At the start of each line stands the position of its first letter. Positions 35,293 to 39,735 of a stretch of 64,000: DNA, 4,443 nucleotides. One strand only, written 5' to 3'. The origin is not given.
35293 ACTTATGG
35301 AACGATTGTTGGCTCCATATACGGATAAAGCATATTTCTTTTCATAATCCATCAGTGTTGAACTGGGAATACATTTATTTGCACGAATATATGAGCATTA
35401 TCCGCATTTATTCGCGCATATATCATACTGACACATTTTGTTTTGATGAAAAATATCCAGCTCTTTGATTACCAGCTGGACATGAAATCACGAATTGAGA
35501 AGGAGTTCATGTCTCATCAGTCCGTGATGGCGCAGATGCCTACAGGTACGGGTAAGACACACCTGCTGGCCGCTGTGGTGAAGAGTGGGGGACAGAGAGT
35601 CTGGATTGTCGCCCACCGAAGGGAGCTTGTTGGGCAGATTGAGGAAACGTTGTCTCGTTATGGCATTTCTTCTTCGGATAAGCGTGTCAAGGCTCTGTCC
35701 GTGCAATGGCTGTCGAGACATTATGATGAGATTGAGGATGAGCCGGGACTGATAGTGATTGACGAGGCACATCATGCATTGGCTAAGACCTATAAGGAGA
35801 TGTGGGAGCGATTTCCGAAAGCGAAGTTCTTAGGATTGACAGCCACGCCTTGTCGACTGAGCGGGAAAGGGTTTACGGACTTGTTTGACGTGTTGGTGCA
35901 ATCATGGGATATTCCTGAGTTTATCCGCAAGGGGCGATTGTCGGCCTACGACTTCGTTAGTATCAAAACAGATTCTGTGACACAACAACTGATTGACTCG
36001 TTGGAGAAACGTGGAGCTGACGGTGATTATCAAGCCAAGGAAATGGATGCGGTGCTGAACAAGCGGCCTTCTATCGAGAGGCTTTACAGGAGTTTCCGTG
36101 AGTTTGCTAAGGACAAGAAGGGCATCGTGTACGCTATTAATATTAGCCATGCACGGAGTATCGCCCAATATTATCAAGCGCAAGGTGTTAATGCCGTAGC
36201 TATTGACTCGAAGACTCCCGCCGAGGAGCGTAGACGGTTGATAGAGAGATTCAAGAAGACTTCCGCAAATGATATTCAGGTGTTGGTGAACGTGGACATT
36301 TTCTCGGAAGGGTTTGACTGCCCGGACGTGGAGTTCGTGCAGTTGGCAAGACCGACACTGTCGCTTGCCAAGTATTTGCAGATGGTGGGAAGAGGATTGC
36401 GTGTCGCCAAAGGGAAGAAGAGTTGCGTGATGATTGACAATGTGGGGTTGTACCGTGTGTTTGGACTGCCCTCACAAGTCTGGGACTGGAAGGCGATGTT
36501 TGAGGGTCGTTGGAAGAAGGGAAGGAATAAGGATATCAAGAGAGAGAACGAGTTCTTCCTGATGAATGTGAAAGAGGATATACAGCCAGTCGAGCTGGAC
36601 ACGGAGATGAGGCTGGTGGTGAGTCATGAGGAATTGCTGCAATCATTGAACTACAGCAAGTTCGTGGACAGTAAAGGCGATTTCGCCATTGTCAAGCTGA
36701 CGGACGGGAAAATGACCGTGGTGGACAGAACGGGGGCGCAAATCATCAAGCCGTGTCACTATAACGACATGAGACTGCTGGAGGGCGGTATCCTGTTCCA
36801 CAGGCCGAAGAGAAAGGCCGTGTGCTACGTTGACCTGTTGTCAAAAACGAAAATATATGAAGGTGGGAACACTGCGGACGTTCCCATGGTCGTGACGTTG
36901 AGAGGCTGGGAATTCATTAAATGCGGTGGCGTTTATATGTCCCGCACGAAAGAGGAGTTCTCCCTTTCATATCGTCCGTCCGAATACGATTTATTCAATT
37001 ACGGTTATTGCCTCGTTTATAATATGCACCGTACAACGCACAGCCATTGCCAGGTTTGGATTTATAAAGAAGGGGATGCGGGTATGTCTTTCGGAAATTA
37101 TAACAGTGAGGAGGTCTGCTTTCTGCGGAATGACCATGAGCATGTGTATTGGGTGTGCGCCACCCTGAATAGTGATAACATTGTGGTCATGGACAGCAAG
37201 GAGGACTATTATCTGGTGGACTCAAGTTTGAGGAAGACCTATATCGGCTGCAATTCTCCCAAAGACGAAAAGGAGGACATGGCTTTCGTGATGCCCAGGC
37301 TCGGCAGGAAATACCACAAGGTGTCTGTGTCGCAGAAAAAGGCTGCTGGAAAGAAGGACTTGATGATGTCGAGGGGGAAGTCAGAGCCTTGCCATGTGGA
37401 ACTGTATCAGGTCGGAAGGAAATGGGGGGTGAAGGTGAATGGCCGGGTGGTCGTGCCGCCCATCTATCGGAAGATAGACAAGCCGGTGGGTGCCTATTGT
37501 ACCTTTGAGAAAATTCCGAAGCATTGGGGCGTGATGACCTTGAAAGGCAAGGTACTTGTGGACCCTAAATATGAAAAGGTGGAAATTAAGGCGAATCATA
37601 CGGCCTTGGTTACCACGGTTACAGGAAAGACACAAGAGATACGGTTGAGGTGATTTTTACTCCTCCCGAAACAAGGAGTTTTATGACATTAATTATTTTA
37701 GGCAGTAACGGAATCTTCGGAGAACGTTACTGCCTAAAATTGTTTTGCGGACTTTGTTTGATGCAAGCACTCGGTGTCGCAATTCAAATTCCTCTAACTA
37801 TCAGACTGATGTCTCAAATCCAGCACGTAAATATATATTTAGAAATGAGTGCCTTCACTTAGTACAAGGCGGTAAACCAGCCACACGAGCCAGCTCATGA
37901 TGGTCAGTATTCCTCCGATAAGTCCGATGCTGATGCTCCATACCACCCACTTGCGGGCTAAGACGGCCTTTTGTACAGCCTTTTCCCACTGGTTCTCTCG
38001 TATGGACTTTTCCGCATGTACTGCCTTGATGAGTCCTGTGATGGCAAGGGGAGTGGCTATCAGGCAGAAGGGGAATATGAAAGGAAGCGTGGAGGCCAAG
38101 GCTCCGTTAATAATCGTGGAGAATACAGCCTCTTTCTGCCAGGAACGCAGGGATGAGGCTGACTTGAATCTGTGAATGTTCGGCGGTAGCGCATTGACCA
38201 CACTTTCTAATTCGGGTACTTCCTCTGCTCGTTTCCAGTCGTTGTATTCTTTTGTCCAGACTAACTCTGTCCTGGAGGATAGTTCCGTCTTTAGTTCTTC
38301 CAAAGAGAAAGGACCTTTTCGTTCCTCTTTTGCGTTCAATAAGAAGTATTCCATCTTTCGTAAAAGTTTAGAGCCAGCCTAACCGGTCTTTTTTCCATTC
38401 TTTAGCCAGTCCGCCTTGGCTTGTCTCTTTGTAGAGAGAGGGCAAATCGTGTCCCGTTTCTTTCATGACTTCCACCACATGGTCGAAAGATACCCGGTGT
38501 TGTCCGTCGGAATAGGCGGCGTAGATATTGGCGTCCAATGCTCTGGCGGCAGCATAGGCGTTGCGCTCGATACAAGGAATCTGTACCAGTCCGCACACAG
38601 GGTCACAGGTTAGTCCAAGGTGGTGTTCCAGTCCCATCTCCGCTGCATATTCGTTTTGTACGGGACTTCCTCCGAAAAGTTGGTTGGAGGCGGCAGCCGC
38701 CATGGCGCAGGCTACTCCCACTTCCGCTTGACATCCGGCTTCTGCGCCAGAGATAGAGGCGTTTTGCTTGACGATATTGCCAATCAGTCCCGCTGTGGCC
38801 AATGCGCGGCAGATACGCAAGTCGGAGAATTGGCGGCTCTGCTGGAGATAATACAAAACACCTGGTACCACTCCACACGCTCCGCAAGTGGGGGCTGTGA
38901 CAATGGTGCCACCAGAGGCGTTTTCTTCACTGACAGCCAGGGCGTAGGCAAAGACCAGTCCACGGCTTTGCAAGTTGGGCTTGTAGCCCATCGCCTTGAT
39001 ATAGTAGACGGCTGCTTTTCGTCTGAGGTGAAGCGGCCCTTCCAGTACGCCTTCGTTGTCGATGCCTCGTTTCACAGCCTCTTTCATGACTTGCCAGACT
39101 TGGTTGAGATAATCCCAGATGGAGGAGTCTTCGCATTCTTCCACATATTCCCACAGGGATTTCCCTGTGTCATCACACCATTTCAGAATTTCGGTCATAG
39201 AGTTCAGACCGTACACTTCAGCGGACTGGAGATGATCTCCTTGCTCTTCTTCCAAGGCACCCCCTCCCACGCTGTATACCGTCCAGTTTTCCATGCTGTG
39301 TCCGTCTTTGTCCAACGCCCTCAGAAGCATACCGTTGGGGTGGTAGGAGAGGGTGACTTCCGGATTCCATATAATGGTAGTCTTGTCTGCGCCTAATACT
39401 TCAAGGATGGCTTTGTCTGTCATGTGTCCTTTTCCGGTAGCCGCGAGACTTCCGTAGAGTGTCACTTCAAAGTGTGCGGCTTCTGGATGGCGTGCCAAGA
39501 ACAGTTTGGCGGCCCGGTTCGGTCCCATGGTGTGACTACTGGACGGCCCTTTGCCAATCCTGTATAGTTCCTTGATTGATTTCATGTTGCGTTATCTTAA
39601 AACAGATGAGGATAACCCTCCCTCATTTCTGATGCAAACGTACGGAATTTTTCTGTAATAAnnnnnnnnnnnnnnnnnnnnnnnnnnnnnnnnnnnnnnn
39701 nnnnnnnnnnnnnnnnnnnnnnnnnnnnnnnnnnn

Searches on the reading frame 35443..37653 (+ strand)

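Call 30: search_protein_families(library=pfam, proteins=[window:35443-37653:+], max_evalue=0.001)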
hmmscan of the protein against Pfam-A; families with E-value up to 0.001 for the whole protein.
window:35443-37653:+ (736 aa): 7 families
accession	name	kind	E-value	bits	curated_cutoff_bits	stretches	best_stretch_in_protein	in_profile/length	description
PF04851.21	ResIII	-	1.1e-20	74.7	22.5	1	5-137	2-163/164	Type III restriction enzyme, res subunit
PF00271.37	Helicase_C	-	3.6e-16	59.8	23.5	1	215-321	7-109/110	Helicase conserved C-terminal domain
PF00270.35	DEAD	-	1.2e-11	45.1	26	1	20-136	9-160/167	DEAD/DEAH box helicase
PF18766.7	SWI2_SNF2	-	2.9e-07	30.8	26.7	1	92-168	109-187/221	SWI2/SNF2 ATPase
PF14903.11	WG_beta_rep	-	3.6e-06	27.3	25.6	0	695-713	1-19/35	WG containing repeat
PF13401.12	AAA_22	-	0.00015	22.5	27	0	33-124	13-104/130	AAA domain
PF13604.12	AAA_30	-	0.00018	21.8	27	1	27-127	20-115/191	AAA domain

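Call 76: search_protein_families(library=padloc, proteins=[window:35443-37653:+], max_evalue=0.001)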
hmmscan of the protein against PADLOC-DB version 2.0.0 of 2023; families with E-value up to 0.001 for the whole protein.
window:35443-37653:+ (736 aa): 24 families
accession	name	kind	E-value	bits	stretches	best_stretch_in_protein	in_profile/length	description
PDLC03659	mREase_IV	-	1.3e-30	104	1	6-339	218-571/945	Type IV methyl-directed restriction enzyme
PDLC02707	PbeA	-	8.4e-22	75.5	1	92-334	371-630/672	PbeA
PDLC03658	mREase_IV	-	1.7e-20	70.4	1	92-339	329-563/953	Type IV methyl-directed restriction enzyme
PDLC02704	PbeA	-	3.3e-16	56.9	1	86-336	370-646/682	PbeA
PDLC01439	typeIV_DinG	-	1.2e-13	48.6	2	8-70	17-80/575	CAS-IV-A; associated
PDLC03928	PsyrT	-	1.8e-12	44.4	1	224-321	241-335/689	-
PDLC03047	REase_I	-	1.2e-11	41.1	1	261-322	644-704/1107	Type I restriction enzyme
PDLC02870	DpdF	-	6.1e-11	39.5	1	212-326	213-325/534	DpdF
PDLC02864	DpdF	-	2e-10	38.1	1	213-320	223-327/610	DpdF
PDLC03049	REase_I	-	3.4e-10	36.6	1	99-332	283-537/807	Type I restriction enzyme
PDLC03040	REase_I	-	2e-09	33.9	1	256-338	604-684/1029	Type I restriction enzyme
PDLC02861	DpdF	-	5.4e-09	32.9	1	205-331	221-343/611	DpdF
PDLC02706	PbeA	-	1.3e-06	25.3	0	260-334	601-672/722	PbeA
PDLC02863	DpdF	-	3e-06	24.4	1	222-334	48-157/488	DpdF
PDLC02867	DpdF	-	5.7e-06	22.9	1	228-326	377-473/855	DpdF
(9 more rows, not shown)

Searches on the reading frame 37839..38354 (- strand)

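Call 30: search_protein_families(library=pfam, proteins=[window:37839-38354:-], max_evalue=0.001)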
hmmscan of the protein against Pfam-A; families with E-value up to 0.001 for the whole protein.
window:37839-38354:- (171 aa): 2 families
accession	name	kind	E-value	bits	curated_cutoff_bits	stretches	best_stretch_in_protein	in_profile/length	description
PF14237.11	GYF_2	-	1.7e-10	41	25.8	1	3-49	1-50/50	GYF domain 2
PF04505.17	CD225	-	2.1e-06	28.2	27.1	1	94-150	15-67/68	Interferon-induced transmembrane protein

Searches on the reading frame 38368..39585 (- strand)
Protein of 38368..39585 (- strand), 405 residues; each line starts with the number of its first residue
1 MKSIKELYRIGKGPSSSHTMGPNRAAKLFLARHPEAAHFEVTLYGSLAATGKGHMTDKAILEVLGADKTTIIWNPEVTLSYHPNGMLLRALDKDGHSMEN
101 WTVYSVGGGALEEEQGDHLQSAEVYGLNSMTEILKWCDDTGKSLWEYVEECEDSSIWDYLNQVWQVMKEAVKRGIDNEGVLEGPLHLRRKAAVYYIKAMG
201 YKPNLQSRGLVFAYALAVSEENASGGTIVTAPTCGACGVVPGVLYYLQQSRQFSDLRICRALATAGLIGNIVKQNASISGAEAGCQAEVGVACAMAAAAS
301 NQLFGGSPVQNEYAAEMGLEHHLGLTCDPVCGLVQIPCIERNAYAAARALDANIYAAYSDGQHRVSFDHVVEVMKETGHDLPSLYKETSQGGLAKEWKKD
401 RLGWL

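Call 30: search_protein_families(library=pfam, proteins=[window:38368-39585:-], max_evalue=0.001)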
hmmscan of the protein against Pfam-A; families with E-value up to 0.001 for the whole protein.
window:38368-39585:- (405 aa): 2 families
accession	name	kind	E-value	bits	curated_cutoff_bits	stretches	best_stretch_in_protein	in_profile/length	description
PF03313.21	SDH_alpha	-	5.9e-77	259.3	26.4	1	152-394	22-260/260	Serine dehydratase alpha chain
PF03315.21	SDH_beta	-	1.5e-29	103.8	26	2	3-61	1-65/155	Serine dehydratase beta chain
